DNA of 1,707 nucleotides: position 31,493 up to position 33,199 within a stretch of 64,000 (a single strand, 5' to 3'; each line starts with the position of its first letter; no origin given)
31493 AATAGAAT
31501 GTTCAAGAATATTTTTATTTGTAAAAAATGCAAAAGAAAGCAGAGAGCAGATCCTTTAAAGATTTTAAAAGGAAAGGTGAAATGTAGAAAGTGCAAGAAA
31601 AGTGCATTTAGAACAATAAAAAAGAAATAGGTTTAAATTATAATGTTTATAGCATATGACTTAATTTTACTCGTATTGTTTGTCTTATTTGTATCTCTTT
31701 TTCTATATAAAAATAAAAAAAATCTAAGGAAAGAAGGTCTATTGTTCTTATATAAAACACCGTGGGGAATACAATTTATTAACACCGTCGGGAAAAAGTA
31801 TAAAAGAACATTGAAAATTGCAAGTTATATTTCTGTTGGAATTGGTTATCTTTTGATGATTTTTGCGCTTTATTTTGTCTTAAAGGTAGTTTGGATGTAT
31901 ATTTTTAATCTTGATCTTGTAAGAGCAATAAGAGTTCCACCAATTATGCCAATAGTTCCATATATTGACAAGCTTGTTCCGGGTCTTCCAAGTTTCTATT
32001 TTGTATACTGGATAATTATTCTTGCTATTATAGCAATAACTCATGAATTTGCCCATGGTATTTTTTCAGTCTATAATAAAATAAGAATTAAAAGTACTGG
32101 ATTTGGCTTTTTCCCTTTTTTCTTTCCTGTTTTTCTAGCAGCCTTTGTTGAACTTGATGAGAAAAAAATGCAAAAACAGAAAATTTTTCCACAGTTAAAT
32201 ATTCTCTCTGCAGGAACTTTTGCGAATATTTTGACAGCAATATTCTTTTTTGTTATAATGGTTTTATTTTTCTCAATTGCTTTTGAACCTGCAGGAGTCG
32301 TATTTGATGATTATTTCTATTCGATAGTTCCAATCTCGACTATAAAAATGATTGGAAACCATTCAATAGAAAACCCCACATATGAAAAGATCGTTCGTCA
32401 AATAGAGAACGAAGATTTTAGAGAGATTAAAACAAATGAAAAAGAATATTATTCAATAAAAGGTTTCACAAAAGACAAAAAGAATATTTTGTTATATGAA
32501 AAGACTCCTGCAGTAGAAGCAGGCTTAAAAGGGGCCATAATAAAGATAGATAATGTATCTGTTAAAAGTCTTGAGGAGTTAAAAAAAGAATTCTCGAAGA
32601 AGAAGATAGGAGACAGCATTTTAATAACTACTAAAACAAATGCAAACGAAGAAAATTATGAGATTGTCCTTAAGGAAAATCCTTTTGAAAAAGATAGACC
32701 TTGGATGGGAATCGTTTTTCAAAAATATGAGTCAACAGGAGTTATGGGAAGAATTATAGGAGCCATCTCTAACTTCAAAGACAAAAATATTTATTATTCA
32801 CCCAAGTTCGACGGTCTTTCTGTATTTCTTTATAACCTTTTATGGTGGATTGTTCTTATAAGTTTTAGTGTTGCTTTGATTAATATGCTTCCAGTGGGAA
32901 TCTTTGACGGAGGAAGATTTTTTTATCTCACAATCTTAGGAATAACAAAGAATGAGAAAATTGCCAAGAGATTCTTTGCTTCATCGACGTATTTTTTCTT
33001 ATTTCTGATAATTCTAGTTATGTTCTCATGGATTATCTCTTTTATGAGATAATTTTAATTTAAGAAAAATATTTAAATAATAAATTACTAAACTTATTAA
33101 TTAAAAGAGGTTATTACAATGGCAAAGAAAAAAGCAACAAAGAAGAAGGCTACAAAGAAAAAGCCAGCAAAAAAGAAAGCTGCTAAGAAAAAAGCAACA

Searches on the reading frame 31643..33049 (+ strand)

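Call 71: search_protein_families(library=pfam, proteins=[window:31643-33049:+], max_evalue=0.001)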
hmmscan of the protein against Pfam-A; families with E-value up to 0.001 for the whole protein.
window:31643-33049:+ (469 aa): 2 families
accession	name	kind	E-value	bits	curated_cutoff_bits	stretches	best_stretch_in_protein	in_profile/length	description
PF02163.28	Peptidase_M50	-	3.6e-24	85.8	27.2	1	123-456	2-218/221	Peptidase family M50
PF13180.12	PDZ_2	-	6.8e-05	23.5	27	1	286-341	21-78/80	PDZ domain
